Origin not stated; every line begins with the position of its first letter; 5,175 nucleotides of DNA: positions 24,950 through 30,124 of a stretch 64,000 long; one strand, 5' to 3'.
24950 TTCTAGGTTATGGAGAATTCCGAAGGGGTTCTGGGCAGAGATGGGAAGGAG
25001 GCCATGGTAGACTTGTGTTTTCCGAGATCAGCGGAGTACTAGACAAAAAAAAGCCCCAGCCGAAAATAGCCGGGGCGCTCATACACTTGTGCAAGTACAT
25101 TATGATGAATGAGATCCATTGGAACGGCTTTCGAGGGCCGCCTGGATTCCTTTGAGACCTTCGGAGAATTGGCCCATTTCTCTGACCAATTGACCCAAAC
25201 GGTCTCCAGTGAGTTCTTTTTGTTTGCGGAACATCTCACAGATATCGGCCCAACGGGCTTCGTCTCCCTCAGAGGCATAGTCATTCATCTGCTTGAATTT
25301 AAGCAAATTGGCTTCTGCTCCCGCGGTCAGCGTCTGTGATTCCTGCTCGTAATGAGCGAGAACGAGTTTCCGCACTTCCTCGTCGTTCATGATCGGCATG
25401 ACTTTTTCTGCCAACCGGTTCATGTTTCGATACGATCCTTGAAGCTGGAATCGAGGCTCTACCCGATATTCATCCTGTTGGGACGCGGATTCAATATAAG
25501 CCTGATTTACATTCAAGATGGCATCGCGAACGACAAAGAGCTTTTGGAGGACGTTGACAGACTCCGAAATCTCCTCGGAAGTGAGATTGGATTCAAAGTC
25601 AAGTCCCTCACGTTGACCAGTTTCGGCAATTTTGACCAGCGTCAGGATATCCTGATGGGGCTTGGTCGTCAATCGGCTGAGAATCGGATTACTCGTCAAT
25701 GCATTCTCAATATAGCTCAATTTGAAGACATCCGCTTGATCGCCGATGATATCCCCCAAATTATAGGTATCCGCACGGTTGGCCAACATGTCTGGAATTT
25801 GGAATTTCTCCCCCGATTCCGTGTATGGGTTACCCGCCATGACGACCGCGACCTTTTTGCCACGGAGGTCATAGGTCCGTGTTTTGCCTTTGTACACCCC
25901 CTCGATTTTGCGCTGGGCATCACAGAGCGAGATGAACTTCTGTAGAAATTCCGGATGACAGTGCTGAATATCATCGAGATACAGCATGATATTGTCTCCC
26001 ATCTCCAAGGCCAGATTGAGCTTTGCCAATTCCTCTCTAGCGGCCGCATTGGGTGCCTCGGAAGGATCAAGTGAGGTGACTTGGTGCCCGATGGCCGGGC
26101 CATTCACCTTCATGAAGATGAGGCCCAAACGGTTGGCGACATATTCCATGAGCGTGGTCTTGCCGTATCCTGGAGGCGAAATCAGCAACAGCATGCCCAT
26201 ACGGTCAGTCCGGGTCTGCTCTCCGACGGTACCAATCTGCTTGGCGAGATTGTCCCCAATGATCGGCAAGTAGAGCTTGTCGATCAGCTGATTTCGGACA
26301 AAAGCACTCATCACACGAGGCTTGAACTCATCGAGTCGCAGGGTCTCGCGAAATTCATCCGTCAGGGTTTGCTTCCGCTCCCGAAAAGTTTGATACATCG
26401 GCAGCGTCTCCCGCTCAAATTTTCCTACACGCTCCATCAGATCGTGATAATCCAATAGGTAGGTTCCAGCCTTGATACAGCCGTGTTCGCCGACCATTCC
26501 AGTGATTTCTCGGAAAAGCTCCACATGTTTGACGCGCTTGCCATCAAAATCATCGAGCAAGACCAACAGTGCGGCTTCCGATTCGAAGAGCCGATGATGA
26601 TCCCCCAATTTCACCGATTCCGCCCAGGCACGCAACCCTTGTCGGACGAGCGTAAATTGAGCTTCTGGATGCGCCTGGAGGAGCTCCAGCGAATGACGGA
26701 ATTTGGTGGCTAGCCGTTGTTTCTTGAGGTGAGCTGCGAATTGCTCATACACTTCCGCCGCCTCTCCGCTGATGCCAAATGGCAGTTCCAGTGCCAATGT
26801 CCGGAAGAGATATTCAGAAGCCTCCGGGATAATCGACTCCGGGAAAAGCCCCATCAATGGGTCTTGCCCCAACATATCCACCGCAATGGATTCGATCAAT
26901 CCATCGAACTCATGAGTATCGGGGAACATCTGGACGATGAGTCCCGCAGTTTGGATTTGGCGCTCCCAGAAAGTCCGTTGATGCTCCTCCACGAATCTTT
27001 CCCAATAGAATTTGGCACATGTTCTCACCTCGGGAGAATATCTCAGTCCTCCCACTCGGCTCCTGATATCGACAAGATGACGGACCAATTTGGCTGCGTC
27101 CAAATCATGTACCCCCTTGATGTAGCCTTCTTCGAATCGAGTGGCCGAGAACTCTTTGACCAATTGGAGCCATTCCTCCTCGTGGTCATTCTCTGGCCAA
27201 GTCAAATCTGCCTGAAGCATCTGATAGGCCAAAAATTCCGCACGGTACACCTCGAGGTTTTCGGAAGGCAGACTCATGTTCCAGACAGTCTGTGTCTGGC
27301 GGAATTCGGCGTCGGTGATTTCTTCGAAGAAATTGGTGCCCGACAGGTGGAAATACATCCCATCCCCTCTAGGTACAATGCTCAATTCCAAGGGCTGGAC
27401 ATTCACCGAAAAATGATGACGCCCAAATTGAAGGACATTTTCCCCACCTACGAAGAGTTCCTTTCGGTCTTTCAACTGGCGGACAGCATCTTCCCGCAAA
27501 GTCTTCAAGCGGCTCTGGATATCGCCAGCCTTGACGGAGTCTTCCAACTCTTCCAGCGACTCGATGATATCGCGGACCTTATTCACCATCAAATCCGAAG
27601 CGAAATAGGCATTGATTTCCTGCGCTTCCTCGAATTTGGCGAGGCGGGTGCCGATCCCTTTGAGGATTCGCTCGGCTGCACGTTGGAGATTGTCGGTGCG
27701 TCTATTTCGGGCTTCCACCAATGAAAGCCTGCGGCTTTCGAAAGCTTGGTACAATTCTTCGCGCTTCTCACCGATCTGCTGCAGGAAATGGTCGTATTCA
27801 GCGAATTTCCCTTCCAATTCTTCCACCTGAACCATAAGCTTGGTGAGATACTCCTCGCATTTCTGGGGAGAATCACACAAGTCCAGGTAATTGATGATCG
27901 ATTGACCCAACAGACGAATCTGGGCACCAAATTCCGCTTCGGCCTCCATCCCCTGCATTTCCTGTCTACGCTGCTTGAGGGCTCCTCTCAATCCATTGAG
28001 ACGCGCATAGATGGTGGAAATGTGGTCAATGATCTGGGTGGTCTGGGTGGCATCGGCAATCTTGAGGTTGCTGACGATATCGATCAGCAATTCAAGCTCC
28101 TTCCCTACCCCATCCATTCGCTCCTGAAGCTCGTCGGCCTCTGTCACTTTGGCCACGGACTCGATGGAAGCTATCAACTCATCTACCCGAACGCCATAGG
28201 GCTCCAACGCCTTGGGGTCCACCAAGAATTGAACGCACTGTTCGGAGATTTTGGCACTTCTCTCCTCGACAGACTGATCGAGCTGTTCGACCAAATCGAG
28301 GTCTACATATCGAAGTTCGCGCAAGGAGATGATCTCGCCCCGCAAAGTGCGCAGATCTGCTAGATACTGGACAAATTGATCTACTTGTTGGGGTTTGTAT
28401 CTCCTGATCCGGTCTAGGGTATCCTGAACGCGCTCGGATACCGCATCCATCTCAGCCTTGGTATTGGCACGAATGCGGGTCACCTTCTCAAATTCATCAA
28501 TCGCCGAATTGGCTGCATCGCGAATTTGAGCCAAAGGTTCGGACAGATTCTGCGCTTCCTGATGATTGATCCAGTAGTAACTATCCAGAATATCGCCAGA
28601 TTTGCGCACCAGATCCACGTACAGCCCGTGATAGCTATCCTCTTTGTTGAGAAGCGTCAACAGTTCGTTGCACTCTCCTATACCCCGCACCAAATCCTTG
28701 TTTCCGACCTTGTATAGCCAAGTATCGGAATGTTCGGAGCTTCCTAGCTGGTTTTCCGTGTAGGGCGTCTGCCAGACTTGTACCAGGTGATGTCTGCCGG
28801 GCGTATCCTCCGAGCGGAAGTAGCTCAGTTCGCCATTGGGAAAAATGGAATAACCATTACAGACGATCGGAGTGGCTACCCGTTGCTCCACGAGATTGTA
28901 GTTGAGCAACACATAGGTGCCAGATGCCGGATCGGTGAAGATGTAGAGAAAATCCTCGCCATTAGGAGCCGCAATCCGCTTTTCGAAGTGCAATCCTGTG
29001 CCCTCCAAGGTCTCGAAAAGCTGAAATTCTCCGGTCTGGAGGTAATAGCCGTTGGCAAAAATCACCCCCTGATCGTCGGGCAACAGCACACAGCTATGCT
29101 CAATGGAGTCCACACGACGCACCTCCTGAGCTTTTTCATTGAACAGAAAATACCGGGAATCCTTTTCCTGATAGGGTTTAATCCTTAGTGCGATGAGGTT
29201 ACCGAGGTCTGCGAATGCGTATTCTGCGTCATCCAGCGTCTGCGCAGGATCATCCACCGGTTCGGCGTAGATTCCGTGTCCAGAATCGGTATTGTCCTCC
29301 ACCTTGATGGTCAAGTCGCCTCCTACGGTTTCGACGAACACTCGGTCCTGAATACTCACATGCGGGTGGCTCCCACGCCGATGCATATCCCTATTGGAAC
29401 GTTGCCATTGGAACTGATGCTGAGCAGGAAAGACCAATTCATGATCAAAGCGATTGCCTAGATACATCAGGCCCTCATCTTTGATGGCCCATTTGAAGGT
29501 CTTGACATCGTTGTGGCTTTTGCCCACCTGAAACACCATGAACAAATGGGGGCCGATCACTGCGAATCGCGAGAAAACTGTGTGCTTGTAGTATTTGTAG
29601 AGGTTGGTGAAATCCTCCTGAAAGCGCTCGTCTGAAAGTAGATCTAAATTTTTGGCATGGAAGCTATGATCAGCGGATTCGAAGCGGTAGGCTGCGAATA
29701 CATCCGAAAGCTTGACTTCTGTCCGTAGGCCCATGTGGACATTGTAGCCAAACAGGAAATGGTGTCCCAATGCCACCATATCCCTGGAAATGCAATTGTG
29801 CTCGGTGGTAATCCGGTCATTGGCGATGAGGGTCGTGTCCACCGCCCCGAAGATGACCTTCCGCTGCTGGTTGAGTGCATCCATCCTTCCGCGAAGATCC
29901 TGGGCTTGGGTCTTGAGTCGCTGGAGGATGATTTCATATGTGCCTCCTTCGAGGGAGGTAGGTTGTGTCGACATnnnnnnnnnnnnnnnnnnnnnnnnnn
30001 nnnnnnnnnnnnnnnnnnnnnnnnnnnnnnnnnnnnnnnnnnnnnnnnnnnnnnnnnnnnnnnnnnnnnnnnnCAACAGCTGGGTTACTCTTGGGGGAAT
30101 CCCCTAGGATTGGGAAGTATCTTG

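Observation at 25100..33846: Four-gene operon: NfeD/YqiJ-like protein, flotillin (SPFH), lipoprotein and a 1,658-aa MoxR-like AAA+ giant protein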

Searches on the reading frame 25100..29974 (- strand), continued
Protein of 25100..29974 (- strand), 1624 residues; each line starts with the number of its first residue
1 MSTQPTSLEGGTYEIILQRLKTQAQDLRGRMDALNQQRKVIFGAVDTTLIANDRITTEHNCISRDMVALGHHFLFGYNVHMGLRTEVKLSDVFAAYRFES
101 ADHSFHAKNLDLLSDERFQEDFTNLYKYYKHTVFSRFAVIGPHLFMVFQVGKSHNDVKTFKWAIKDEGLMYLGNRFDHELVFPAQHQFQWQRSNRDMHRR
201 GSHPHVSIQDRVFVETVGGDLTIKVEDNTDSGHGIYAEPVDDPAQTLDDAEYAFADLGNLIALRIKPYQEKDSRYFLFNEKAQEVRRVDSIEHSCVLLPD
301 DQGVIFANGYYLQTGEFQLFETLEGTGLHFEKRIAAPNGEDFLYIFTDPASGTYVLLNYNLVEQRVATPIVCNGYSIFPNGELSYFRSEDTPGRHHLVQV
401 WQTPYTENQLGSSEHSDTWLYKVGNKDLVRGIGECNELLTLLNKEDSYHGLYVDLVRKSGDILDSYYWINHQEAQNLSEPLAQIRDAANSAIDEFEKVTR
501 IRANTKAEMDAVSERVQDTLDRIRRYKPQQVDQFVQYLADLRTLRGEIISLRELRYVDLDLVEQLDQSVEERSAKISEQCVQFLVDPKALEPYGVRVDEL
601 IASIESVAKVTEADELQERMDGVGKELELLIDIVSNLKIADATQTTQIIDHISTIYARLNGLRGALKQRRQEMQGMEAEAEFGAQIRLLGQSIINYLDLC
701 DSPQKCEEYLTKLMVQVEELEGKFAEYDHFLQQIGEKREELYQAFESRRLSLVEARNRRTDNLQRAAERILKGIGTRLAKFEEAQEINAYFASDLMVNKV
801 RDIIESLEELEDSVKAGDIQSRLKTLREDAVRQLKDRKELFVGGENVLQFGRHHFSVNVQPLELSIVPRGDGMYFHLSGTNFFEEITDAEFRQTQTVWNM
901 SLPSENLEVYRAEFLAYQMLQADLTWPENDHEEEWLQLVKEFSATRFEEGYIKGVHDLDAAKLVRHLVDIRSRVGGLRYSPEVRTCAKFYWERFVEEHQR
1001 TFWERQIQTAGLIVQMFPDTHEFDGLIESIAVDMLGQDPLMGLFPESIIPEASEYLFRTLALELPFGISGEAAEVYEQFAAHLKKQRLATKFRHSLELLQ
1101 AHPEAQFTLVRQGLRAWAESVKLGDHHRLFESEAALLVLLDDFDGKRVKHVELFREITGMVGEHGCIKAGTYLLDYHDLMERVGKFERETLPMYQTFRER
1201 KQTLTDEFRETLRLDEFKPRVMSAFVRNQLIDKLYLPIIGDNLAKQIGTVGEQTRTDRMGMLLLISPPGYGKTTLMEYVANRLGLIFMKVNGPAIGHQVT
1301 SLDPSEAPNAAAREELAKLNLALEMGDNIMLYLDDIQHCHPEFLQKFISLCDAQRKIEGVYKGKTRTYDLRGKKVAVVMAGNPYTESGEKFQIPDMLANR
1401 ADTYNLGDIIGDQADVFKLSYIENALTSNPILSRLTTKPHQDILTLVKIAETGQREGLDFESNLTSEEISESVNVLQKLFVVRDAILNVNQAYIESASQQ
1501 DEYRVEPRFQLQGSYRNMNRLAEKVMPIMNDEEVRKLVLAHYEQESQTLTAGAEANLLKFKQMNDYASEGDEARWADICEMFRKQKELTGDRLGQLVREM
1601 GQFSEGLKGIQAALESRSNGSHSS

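Call 86: search_protein_families(library=pfam, proteins=[L018:6245-8383:-, L018:9151-9714:+, L018:8604-9038:+, L003:6650-7471:+, L003:5921-6508:+, L017:8413-8736:+, L017:7652-8239:+, L007:44-1330:+, L016:818-1258:+], max_evalue=0.01)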
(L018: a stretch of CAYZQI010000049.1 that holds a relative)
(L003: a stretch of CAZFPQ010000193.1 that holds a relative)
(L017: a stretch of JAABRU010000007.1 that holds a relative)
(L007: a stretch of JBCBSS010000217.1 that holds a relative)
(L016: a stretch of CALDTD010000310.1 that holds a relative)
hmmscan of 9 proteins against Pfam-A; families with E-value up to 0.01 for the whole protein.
L018:6245-8383:- (712 aa): 3 families
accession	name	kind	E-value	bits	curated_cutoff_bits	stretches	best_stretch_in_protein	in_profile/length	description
PF07695.17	7TMR-DISM_7TM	-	3.8e-28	99.3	29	1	189-391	2-205/205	7TM diverse intracellular signalling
PF07228.17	SpoIIE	-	3.9e-19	69.8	25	1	517-711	7-190/192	Stage II sporulation protein E (SpoIIE)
PF07696.17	7TMR-DISMED2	-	1.4e-05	25.5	22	1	79-164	39-125/136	7TMR-DISM extracellular 2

L018:9151-9714:+ (187 aa): 0 families

L018:8604-9038:+ (144 aa): 1 family
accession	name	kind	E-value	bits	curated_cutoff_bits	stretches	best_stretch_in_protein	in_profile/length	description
PF09917.15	DUF2147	-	1.3e-29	103.5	27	1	28-141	1-111/112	Uncharacterized protein conserved in bacteria (DUF2147)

L003:6650-7471:+ (273 aa): 1 family
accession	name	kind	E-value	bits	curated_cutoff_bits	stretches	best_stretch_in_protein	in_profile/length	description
PF03544.19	TonB_C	-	1e-14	55.2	24.6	1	70-143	5-79/79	Gram-negative bacterial TonB protein C-terminal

L003:5921-6508:+ (195 aa): 1 family
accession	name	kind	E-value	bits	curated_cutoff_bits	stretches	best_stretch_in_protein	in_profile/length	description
PF05685.18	Uma2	-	1.6e-34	119.3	27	1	12-179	1-167/172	Putative restriction endonuclease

L017:8413-8736:+ (107 aa): 1 family
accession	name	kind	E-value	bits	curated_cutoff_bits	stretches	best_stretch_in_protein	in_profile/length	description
PF14076.12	DUF4258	-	2.1e-13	50.8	25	1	19-92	1-71/71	Domain of unknown function (DUF4258)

L017:7652-8239:+ (195 aa): 0 families

L007:44-1330:+ (428 aa): 1 family
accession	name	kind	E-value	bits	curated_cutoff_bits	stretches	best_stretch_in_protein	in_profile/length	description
PF04087.19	DUF389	-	6.6e-46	156.2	23.9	1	31-167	1-137/137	Domain of unknown function (DUF389)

L016:818-1258:+ (146 aa): 2 families
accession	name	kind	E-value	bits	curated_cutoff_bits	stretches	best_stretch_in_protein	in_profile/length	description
PF04480.18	DUF559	-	3.7e-27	94.8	20.6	1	26-134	3-107/109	Protein of unknown function (DUF559)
PF18741.7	MTES_1575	-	0.0022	18.4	38.2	1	71-132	25-93/96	REase_MTES_1575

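Call 91: find_related_loci(query=A1, collection=viral_contigs, flank=5000)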
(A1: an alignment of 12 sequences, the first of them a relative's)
Query A1 (1624 aa) in viral_contigs; peptide patterns used: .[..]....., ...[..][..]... (x = any residue, [..] = any of these).
63 stretches matched a pattern, but none encodes a relative of the query by tblastn (E <= 1e-3).

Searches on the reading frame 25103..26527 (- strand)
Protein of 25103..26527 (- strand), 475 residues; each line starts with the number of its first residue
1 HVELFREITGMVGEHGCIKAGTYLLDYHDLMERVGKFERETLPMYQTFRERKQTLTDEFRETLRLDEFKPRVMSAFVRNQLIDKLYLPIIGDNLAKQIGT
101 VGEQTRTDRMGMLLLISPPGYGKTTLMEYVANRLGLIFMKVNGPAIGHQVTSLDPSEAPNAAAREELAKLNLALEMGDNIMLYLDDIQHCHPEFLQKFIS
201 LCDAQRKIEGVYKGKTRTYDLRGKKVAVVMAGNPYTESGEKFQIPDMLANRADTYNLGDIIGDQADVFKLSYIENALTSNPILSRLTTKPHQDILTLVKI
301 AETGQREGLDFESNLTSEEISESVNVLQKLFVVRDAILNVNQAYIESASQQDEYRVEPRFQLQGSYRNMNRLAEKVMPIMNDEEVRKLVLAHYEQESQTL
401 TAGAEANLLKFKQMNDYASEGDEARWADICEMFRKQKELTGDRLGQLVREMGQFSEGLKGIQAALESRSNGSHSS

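Call 50: search_dna_similar(query=window:25103-26527:-, collection=phages, mode=protein, max_rows=10)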
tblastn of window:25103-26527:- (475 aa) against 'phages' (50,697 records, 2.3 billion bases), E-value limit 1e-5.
No match.

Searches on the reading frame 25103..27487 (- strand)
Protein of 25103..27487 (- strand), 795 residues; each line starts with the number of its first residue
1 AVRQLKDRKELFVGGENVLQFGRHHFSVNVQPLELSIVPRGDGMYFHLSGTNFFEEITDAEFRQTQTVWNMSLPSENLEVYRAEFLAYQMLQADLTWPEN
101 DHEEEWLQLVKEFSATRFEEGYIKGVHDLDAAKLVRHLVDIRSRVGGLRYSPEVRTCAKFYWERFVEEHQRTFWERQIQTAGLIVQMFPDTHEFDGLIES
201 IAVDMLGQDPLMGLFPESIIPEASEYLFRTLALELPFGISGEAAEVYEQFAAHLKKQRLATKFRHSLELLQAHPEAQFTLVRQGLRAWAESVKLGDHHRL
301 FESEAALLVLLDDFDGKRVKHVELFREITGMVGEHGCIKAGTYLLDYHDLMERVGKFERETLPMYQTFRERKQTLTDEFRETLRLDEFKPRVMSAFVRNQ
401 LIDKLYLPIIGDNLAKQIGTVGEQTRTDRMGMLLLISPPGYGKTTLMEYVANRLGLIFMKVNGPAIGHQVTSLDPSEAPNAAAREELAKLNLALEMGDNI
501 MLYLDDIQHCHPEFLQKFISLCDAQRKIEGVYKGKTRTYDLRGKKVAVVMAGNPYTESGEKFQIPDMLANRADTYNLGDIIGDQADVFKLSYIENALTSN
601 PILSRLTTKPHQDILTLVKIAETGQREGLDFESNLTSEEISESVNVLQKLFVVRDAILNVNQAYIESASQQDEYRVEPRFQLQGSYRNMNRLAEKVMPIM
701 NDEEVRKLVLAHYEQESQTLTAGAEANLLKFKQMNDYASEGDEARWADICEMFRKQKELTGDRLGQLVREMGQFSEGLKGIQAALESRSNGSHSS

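Call 56: predict_structure(alignment_id=A3)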
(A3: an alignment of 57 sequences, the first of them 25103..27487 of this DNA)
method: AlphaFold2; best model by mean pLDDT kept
length: 795 residues; sequences in the alignment: 57
mean_pLDDT: 88.0   pTM: 0.75
mean pLDDT of the five models: 88.0, 86.6, 85.6, 84.4, 84.1
residues with pLDDT >= 90: 494; 70-90: 227; 50-70: 68; < 50: 6
segments of 3 or more residues with pLDDT < 50: 792-795
pLDDT, mean of each block of 10 residues (from residue 1): 58 74 86 92 94 95 94 91 95 89 92 80 78 95 92 96 94 93 89 93 94 93 96 93 95 95 94 95 94 87 95 94 94 93 95 95 95 96 89 71 86 89 63 85 87 92 94 95 95 94 94 92 87 94 91 80 84 76 78 87 86 88 84 89 94 92 84 84 89 93 94 91 89 93 93 83 57 65 62 45
secondary structure, 60 per line:
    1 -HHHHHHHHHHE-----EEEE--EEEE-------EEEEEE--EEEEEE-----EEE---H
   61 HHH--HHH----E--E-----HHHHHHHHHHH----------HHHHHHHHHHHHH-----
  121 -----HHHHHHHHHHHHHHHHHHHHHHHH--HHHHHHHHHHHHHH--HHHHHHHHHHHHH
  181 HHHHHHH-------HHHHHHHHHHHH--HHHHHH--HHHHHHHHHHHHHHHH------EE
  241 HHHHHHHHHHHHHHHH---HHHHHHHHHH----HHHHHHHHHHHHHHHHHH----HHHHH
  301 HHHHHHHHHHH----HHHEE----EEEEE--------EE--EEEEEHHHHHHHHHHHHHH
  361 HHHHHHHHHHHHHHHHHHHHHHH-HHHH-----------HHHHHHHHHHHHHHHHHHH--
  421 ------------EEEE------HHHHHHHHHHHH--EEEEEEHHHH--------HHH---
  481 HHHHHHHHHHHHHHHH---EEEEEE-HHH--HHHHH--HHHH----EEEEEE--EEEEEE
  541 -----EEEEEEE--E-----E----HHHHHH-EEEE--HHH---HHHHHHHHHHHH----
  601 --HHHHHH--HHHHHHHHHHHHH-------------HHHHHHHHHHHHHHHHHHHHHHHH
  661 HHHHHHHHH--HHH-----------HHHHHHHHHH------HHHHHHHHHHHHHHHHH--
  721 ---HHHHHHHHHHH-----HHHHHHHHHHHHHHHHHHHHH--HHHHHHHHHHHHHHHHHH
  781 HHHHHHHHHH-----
elements in order (helices of 4 or more, strands of 3 or more residues): H2-11 E18-21 E24-27 E35-40 E43-48 E54-56 H60-63 H82-92 H103-115 H126-149 H152-165 H168-187 H195-206 H209-214 H217-232 H241-256 H260-269 H274-291 H296-311 E325-329 E342-346 H347-383 H385-388 H400-418 E433-436 H443-454 E457-462 H463-466 H481-496 E500-505 H512-516 H519-522 E527-532 E535-540 E546-552 H566-571 E573-576 H585-596 H603-608 H611-623 H637-669 H686-695 H702-718 H724-734 H740-760 H763-790

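Call 63: search_solved_structures(query=A3, max_evalue=0.01)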
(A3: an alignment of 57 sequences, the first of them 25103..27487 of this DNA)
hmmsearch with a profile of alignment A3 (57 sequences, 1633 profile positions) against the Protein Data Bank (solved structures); distinct sequences matched with E-value up to 0.01: 56.
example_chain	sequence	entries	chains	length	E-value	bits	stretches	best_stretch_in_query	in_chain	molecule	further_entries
7wub_C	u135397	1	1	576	0.00046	20.8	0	1273-1310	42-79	Transitional endoplasmic reticulum ATPase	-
7wub_D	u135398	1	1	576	0.00047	20.8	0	1273-1310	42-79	Transitional endoplasmic reticulum ATPase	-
6mck_A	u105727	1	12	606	0.00053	20.6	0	1273-1310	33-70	Transitional endoplasmic reticulum ATPase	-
1ixr_C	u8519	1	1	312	0.00081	20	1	1266-1307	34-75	RuvB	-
9dx3_A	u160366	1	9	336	0.00083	20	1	1263-1307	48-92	Holliday junction branch migration complex subunit RuvB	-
1ixs_B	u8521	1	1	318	0.00084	20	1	1266-1307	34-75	RuvB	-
8efv_D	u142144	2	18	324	0.00086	19.9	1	1266-1307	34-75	Holliday junction ATP-dependent DNA helicase RuvB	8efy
1hqc_A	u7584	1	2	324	0.00086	19.9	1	1266-1307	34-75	RUVB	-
7rlj_A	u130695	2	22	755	0.00087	19.9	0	1273-1310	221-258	Transitional endoplasmic reticulum ATPase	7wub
7lmy_A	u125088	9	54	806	0.00088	19.9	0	1273-1310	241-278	Transitional endoplasmic reticulum ATPase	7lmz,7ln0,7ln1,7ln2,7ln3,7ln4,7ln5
8yka_A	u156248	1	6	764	0.0009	19.9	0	1273-1310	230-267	Transitional endoplasmic reticulum ATPase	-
7rlb_A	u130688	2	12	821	0.00092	19.8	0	1273-1310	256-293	Transitional endoplasmic reticulum ATPase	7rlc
9dx4_A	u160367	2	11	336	0.00094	19.8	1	1263-1306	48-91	Holliday junction branch migration complex subunit RuvB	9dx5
5c18_A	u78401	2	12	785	0.00096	19.8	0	1273-1310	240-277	Transitional endoplasmic reticulum ATPase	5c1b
7y4w_A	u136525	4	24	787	0.00096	19.7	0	1273-1310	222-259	Transitional endoplasmic reticulum ATPase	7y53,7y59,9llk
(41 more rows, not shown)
